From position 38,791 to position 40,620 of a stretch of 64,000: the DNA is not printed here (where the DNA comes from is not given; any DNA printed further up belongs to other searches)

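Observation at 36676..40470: Two-domain SagB/ThcOx-like dehydrogenase divergent from an amidohydrolase-cyclase operon, with no YcaO partner and an internal ANAT tandem repeat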

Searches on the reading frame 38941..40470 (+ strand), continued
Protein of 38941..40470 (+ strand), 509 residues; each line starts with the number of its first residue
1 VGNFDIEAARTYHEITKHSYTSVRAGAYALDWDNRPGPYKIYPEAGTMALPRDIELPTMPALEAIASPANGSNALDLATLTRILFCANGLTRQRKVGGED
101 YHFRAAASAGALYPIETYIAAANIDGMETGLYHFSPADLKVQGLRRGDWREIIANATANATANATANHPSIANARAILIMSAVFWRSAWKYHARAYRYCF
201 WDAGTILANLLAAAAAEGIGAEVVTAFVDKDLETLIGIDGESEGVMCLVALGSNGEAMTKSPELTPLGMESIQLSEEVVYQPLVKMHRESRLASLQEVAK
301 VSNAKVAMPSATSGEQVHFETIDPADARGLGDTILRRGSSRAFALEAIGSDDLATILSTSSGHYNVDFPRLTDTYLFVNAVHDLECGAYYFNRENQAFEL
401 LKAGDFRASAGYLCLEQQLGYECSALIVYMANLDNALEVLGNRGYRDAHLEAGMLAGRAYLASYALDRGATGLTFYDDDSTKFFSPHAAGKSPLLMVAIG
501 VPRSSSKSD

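Call 13: find_encoding_contigs(protein=P0051, flank=10000, max_places=2)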
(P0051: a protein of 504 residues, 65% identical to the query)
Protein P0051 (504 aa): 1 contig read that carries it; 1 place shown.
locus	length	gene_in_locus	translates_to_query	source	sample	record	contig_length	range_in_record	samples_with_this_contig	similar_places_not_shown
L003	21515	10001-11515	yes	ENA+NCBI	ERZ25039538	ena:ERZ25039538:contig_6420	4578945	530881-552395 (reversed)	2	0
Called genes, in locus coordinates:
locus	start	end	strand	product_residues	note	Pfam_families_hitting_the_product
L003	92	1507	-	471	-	PF01546:Peptidase_M20, PF07687:M20_dimer (weak)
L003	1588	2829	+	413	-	PF05977:MFS_3, PF07690:MFS_1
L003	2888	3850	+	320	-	PF12760:Zn_ribbon_IS1595, PF12762:DDE_Tnp_IS1595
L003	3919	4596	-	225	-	-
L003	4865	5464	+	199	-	PF00440:TetR_N, PF17938:TetR_C_29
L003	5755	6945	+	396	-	PF00296:Bac_luciferase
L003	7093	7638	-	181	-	-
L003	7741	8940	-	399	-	PF04909:Amidohydro_2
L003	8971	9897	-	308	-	PF04199:Cyclase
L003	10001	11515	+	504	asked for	PF00881:Nitroreductase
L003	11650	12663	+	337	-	PF00069:Pkinase, PF07714:PK_Tyr_Ser-Thr, PF01163:RIO1 (weak), PF03109:ABC1 (weak)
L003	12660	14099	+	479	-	PF00909:Ammonium_transp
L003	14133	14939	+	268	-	PF00378:ECH_1, PF16113:ECH_2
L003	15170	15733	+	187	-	PF13404:HTH_AsnC-type, PF13412:HTH_24, PF01047:MarR (faint), PF01037:AsnC_trans_reg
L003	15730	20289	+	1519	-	PF00310:GATase_2, PF04898:Glu_syn_central, PF01645:Glu_synthase, PF01493:GXGXG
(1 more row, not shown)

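Call 14: find_encoding_contigs(protein=P0043, flank=10000, max_places=2)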
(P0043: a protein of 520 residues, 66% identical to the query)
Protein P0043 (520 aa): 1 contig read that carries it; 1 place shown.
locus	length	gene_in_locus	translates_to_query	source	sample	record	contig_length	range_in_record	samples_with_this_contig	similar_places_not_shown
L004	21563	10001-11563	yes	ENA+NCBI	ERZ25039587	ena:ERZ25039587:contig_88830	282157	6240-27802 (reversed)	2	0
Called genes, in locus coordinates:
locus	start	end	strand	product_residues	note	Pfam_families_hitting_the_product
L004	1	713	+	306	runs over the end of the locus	PF02771:Acyl-CoA_dh_N (faint), PF02770:Acyl-CoA_dh_M, PF00441:Acyl-CoA_dh_1, PF08028:Acyl-CoA_dh_2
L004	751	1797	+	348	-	PF00296:Bac_luciferase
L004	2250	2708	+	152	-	PF00072:Response_reg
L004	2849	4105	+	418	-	PF00202:Aminotran_3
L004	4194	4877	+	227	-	PF00440:TetR_N, PF17938:TetR_C_29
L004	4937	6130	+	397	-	PF00296:Bac_luciferase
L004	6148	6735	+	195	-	PF11412:DsbD_N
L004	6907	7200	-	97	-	-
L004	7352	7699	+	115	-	PF13560:HTH_31, PF12844:HTH_19, PF01381:HTH_3, PF13413:HTH_25 (faint)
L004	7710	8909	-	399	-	PF04909:Amidohydro_2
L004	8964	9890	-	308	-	PF04199:Cyclase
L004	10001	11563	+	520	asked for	PF00881:Nitroreductase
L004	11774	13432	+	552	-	PF00324:AA_permease, PF13520:AA_permease_2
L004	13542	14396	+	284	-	PF00481:PP2C, PF13672:PP2C_2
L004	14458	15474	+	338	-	PF14531:Kinase-like (faint), PF00069:Pkinase, PF07714:PK_Tyr_Ser-Thr, PF03109:ABC1 (weak)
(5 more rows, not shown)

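Call 16: find_related_loci(query=A1, collection=genome_contigs, flank=10000)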
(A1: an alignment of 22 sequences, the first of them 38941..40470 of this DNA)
Query A1 (509 aa) in genome_contigs; peptide patterns used: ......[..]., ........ (x = any residue, [..] = any of these).
374 stretches matched a pattern; 319 encode a relative of the query (tblastn E <= 1e-3); the best 80 are kept; 80 distinct loci.
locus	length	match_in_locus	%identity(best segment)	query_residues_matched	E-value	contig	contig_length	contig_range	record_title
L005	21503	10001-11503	85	1-509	0e+0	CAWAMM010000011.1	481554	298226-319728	MAG: uncultured delta proteobacterium isolate MFD01716.bin.1.24 genome assembly, contig: contig_85083, whole genome shot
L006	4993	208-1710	80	1-509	0e+0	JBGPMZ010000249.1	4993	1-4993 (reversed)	MAG: Candidatus Binataceae bacterium isolate OBJ_0618_7090110_226 k141_8429872_length_4993_cov_14.0000, whole genome sho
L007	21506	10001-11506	80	1-509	0e+0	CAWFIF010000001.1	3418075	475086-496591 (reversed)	MAG: uncultured delta proteobacterium isolate MFD02248.bin.1.46 genome assembly, contig: contig_107, whole genome shotgu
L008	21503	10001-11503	80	1-509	0e+0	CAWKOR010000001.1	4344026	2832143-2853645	MAG: uncultured delta proteobacterium isolate MFD04944.bin.1.36 genome assembly, contig: contig_15114, whole genome shot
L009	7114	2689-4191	79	1-509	0e+0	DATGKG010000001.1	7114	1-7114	MAG TPA_asm: Candidatus Binataceae bacterium isolate SMAG_U9853 k141_103871, whole genome shotgun sequence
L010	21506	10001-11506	78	1-509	0e+0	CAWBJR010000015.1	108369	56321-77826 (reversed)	MAG: uncultured delta proteobacterium isolate MFD05512.bin.2.16 genome assembly, contig: contig_43632, whole genome shot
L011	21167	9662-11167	65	1-506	0e+0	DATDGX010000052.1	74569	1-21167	MAG TPA_asm: Candidatus Binataceae bacterium isolate SMAG_U263 k141_8984, whole genome shotgun sequence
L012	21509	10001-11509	63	1-507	0e+0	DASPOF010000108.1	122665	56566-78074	MAG TPA_asm: Candidatus Binataceae bacterium isolate SMAG_U12140 k141_1204198, whole genome shotgun sequence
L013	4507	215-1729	65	1-508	0e+0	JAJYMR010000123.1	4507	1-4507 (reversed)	MAG: Deltaproteobacteria bacterium isolate DBS2-4.bin15 NODE_34680_length_4507_cov_1.87443, whole genome shotgun sequenc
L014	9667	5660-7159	63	1-504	0e+0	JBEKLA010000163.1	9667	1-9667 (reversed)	MAG: Candidatus Binataceae bacterium isolate SPRUCE 35 SPRUCE_35_163, whole genome shotgun sequence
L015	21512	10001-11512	65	1-508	0e+0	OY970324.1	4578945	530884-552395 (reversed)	MAG: uncultured delta proteobacterium isolate MFD05502.bin.1.132 genome assembly, chromosome: 1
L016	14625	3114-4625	61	1-509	0e+0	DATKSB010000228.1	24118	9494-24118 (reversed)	MAG TPA_asm: Candidatus Binataceae bacterium isolate SMAG_U14043 k141_721514, whole genome shotgun sequence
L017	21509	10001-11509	65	1-507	0e+0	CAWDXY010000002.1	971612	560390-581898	MAG: uncultured delta proteobacterium isolate MFD01248.bin.1.21 genome assembly, contig: contig_17444, whole genome shot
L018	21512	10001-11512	65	1-508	0e+0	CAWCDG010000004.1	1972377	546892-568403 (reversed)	MAG: uncultured delta proteobacterium isolate MFD09286.bin.2.99 genome assembly, contig: contig_22845, whole genome shot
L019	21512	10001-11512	63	1-508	0e+0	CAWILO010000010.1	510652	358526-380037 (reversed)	MAG: uncultured delta proteobacterium isolate MFD03346.bin.1.66 genome assembly, contig: contig_26054, whole genome shot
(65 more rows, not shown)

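Call 19: search_dna_similar(query=window:38941-40470:+, collection=plasmids, mode=protein, max_rows=30, max_evalue=1e-10)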
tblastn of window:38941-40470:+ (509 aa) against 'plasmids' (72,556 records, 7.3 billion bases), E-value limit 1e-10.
Records with a match: 19; places in all: 19; records where one place covers at least 80% of the query: 10.
Best place of each record, by identity: <60% 19.
By first word of the organism name: Bacillus 3; Haladaptatus 2; Haloferax 2; Cupriavidus 2; Paraburkholderia 2; Halocatena 1; Halogeometricum 1; Brevibacillus 1; Streptomyces 1; Paracoccus 1; and 3 more.
By predicted mobility (MOB-suite, as given by PLSDB): non-mobilizable 16; conjugative 2; mobilizable 1.
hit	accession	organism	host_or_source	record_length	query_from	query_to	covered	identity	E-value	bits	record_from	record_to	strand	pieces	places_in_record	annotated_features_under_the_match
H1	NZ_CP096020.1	Halocatena salina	cell culture,sediment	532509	8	502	97%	37.1%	9e-84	290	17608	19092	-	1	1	SagB/ThcOx family dehydrogenase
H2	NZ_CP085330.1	Haladaptatus salinisoli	cell culture,saline soil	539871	9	502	97%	36.4%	3e-78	274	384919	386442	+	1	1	SagB/ThcOx family dehydrogenase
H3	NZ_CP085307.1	Haladaptatus pallidirubidus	cell culture,saline soil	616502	9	500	97%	36.3%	2e-70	251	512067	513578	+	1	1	SagB family peptide dehydrogenase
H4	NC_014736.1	Halogeometricum borinquense DSM 11551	-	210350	12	500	96%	36.3%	2e-69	248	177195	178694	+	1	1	SagB family peptide dehydrogenase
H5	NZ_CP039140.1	Haloferax mediterranei ATCC 33500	Cell culture,Spain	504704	9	500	97%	34.8%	2e-69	248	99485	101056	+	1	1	SagB family peptide dehydrogenase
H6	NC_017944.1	Haloferax mediterranei ATCC 33500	-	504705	9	500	97%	34.8%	2e-69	248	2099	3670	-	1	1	SagB family peptide dehydrogenase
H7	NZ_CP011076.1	Brevibacillus laterosporus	Oryza sativa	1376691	28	507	94%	27.2%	2e-25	118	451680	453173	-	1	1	none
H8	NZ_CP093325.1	Bacillus sp. N5-665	whole organism,peat soil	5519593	28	504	94%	25.1%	1e-21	107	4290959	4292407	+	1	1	none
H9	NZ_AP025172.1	Cupriavidus sp. P-10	-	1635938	63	484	83%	26.9%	7e-17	92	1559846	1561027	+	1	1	none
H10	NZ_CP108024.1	Streptomyces sp. NBC_00316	-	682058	27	453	84%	24.6%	1e-12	78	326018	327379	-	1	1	SagB family peptide dehydrogenase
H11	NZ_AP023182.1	Paraburkholderia sp. PGU19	Physopelta gutta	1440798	2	266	52%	28.9%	3e-13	80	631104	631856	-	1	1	record has no annotation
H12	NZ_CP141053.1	Paracoccus denitrificans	-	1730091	24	261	47%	31.9%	9e-13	79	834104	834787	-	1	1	none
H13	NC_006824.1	Aromatoleum aromaticum EbN1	-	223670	10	243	46%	29.1%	4e-12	77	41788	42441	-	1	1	nitroreductase family protein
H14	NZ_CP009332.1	Bacillus thuringiensis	-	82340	38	253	42%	30.0%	4e-13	80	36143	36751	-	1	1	SagB/ThcOx family dehydrogenase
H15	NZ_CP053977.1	Bacillus thuringiensis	-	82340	38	253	42%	30.0%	4e-13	80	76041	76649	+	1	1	SagB/ThcOx family dehydrogenase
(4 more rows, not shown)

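Call 20: get_annotated_region(hit=H1, flank=9000)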
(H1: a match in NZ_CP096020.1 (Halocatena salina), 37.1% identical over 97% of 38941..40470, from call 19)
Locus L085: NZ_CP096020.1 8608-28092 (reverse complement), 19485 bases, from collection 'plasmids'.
description: Halocatena salina strain AD-1 plasmid unnamed1, complete sequence
organism: Halocatena salina (NCBI taxid 2934340)
taxonomy: Archaea; Euryarchaeota; Halobacteria; Halobacteriales; Haloarculaceae; Halocatena; Halocatena salina
host: -; source: cell culture,sediment; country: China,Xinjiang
typing (MOB-suite, as given by PLSDB): non-mobilizable
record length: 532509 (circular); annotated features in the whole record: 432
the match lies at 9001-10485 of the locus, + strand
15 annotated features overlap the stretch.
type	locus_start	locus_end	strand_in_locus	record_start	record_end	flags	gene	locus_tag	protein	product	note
CDS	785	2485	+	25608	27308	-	-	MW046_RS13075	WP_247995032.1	methylmalonyl-CoA mutase family protein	-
CDS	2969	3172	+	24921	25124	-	-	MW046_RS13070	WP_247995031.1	DUF1328 family protein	-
CDS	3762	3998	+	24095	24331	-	-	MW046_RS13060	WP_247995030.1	PRC-barrel domain containing protein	-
CDS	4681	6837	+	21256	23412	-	-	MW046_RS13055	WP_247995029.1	hypothetical protein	-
CDS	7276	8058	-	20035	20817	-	-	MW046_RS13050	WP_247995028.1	hypothetical protein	-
CDS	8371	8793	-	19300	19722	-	-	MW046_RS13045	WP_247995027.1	hypothetical protein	-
CDS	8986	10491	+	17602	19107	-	-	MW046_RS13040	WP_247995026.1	SagB/ThcOx family dehydrogenase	-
CDS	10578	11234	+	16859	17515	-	-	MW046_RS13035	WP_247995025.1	metal-dependent hydrolase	-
CDS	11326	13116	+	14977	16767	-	-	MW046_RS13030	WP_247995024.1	S9 family peptidase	-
CDS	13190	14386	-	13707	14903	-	-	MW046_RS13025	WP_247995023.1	hypothetical protein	-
CDS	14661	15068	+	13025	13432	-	-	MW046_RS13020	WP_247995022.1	hypothetical protein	-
CDS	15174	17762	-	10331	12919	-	-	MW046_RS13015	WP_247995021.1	heavy metal translocating P-type ATPase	-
CDS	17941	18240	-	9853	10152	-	-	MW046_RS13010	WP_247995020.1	hypothetical protein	-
CDS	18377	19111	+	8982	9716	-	-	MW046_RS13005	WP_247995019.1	type II CAAX endopeptidase family protein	GO:0071586 - CAAX-box protein processing [Evidence IEA]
CDS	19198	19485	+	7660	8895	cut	-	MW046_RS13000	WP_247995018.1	MFS transporter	GO:0055085 - transmembrane transport [Evidence IEA]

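Call 21: get_annotated_region(hit=H4, flank=9000)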
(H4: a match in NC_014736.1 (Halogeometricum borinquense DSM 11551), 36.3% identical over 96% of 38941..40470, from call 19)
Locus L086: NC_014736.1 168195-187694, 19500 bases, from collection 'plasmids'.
description: Halogeometricum borinquense DSM 11551 plasmid pHBOR03, complete sequence
organism: Halogeometricum borinquense DSM 11551 (NCBI taxid 469382)
taxonomy: Archaea; Euryarchaeota; Halobacteria; Halobacteriales; Haloferacaceae; Halogeometricum; Halogeometricum borinquense; Halogeometricum borinquense DSM 11551
host: -; source: -; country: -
typing (MOB-suite, as given by PLSDB): non-mobilizable
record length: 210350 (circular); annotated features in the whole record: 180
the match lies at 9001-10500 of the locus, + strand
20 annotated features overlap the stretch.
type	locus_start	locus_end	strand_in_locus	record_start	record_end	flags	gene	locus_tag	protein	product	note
CDS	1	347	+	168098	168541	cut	-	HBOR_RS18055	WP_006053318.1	DUF4212 domain-containing protein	-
CDS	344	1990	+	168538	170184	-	-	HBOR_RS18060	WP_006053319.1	VC_2705 family sodium/solute symporter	GO:0055085 - transmembrane transport [Evidence IEA]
CDS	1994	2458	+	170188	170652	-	-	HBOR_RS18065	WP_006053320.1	universal stress protein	-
CDS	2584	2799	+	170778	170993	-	-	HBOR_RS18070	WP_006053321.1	hypothetical protein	-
CDS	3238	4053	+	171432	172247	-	-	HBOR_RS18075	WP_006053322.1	alpha/beta hydrolase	-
CDS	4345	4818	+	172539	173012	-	-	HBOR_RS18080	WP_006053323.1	DoxX family protein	-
CDS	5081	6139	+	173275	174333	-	-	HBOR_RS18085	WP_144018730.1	PQQ-binding-like beta-propeller repeat protein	-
CDS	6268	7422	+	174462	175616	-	-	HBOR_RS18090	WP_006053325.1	PQQ-binding-like beta-propeller repeat protein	-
CDS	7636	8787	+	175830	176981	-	-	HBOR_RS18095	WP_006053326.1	DUF4382 domain-containing protein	-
CDS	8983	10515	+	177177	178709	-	-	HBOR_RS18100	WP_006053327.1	SagB family peptide dehydrogenase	-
CDS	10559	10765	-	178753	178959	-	-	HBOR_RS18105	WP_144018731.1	nucleoside-diphosphate sugar epimerase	-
CDS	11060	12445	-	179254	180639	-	-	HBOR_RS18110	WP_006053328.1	sugar porter family MFS transporter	GO:0008643 - carbohydrate transport [Evidence IEA]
CDS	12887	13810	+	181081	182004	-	-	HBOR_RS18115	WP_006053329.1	bile acid:sodium symporter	-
CDS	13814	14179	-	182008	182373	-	-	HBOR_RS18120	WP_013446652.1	helix-turn-helix domain-containing protein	-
CDS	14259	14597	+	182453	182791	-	-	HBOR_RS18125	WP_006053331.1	hypothetical protein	-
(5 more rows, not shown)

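Call 22: get_annotated_region(hit=H5, flank=9000)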
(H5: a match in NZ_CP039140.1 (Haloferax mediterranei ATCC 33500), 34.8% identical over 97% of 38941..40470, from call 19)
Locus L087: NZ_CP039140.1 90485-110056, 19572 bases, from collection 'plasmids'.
description: Haloferax mediterranei ATCC 33500 plasmid pHME505, complete sequence
organism: Haloferax mediterranei ATCC 33500 (NCBI taxid 523841)
taxonomy: Archaea; Euryarchaeota; Halobacteria; Halobacteriales; Haloferacaceae; Haloferax; Haloferax mediterranei; Haloferax mediterranei ATCC 33500
host: -; source: Cell culture,Spain; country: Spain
typing (MOB-suite, as given by PLSDB): non-mobilizable
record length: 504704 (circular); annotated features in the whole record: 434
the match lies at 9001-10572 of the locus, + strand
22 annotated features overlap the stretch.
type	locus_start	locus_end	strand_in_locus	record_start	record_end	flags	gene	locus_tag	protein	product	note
CDS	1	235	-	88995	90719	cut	-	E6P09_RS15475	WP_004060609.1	adenosylcobalamin-dependent ribonucleoside-diphosphate reductase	-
CDS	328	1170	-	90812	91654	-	-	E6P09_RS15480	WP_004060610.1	deoxyribonuclease IV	GO:0006281 - DNA repair [Evidence IEA]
CDS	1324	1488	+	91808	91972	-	-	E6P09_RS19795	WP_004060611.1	hypothetical protein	-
CDS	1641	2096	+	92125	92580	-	-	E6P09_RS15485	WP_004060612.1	universal stress protein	-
CDS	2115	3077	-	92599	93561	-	-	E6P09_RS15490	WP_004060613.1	sodium:calcium antiporter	-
CDS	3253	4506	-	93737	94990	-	-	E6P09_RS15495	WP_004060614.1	MgtC/SapB family protein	-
CDS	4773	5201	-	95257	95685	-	-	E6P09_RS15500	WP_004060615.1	universal stress protein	-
CDS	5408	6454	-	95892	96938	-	-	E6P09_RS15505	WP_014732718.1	sodium:phosphate symporter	-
CDS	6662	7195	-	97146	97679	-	-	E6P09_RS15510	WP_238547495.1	GNAT family N-acetyltransferase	-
CDS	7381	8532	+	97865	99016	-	-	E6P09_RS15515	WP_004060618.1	3-ketoacyl-CoA thiolase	-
CDS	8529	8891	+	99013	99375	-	-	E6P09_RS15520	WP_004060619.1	hypothetical protein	-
CDS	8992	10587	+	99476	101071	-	-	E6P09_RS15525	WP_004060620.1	SagB family peptide dehydrogenase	-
CDS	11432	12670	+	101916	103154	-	-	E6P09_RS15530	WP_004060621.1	orc1/cdc6 family replication initiation protein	-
CDS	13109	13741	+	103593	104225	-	-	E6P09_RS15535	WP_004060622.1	hydrolase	-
CDS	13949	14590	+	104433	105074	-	-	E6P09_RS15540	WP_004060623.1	hydrolase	-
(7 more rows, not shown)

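Call 23: get_annotated_region(hit=H2, flank=9000)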
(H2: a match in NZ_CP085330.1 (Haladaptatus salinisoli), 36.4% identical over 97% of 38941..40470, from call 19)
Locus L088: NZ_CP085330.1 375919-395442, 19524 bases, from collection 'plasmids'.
description: Haladaptatus salinisoli strain PSR8 plasmid unnamed3, complete sequence
organism: Haladaptatus salinisoli (NCBI taxid 2884876)
taxonomy: Archaea; Euryarchaeota; Halobacteria; Halobacteriales; Haladaptataceae; Haladaptatus; Haladaptatus salinisoli
host: -; source: cell culture,saline soil; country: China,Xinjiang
typing (MOB-suite, as given by PLSDB): non-mobilizable
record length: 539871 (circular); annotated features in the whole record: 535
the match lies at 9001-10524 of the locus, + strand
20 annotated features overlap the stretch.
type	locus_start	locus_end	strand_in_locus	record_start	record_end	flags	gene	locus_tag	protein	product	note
CDS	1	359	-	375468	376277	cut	-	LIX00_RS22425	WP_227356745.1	DUF5821 family protein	-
CDS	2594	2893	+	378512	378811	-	-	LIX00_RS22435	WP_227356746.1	hypothetical protein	-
CDS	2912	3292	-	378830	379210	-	-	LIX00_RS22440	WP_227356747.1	OB-fold domain-containing protein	-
CDS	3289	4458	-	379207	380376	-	-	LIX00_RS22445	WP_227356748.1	thiolase domain-containing protein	-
CDS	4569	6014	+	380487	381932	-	-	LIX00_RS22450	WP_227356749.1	MATE family efflux transporter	GO:0006855 - xenobiotic transmembrane transport [Evidence IEA]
CDS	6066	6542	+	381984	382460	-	-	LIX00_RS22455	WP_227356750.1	metal-dependent hydrolase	-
CDS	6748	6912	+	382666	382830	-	-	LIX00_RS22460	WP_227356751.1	hypothetical protein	-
CDS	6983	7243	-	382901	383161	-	-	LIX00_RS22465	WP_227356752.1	hypothetical protein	-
CDS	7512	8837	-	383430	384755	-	-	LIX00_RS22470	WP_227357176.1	sodium-dependent transporter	-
CDS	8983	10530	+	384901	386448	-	-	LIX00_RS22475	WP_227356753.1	SagB/ThcOx family dehydrogenase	-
CDS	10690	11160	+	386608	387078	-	-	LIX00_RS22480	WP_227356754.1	cupin domain-containing protein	-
CDS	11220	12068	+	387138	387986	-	-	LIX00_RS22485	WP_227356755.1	DUF3891 family protein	-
CDS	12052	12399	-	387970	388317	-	-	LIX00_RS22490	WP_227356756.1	hypothetical protein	-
CDS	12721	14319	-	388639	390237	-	-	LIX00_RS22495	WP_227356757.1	long-chain-fatty-acid--CoA ligase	-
CDS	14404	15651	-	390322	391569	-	-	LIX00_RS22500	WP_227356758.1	MFS transporter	GO:0055085 - transmembrane transport [Evidence IEA]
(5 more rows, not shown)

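Call 36: predict_structure(alignment_id=A1)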
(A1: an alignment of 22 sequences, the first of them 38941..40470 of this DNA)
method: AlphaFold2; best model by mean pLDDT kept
length: 509 residues; sequences in the alignment: 22
mean_pLDDT: 38.8   pTM: 0.38
mean pLDDT of the five models: 38.8, 38.5, 31.4, 30.7, 30.6
residues with pLDDT >= 90: 0; 70-90: 17; 50-70: 105; < 50: 387
segments of 3 or more residues with pLDDT < 50: 1-68, 89-114, 137-139, 150-164, 183-198, 226-229, 235-238, 259-263, 267-509
pLDDT, mean of each block of 10 residues (from residue 1): 32 32 23 24 22 24 35 68 55 30 31 53 69 54 55 41 53 68 39 44 57 62 55 49 58 56 45 37 33 38 34 38 31 24 26 33 26 26 42 46 34 23 26 35 31 31 26 23 24 25 29
secondary structure, 60 per line:
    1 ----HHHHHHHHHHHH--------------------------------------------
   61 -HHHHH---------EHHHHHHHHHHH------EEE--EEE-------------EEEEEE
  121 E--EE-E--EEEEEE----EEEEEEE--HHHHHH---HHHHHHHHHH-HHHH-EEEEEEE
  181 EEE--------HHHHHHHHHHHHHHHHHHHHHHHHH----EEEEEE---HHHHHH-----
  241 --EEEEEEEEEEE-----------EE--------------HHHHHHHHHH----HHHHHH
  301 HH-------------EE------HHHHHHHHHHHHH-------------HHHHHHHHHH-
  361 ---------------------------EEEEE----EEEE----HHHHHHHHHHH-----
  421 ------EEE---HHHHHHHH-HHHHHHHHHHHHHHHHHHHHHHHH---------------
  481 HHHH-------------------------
elements in order: H5-16 H62-66 H77-87 E94-96 E99-101 E115-121 E130-135 E140-146 H149-154 H158-167 H169-172 E174-183 H192-216 E221-226 H230-235 E243-253 H281-290 H295-302 H324-336 H350-359 E388-392 E397-400 H405-415 E427-429 H433-440 H442-465 H481-484
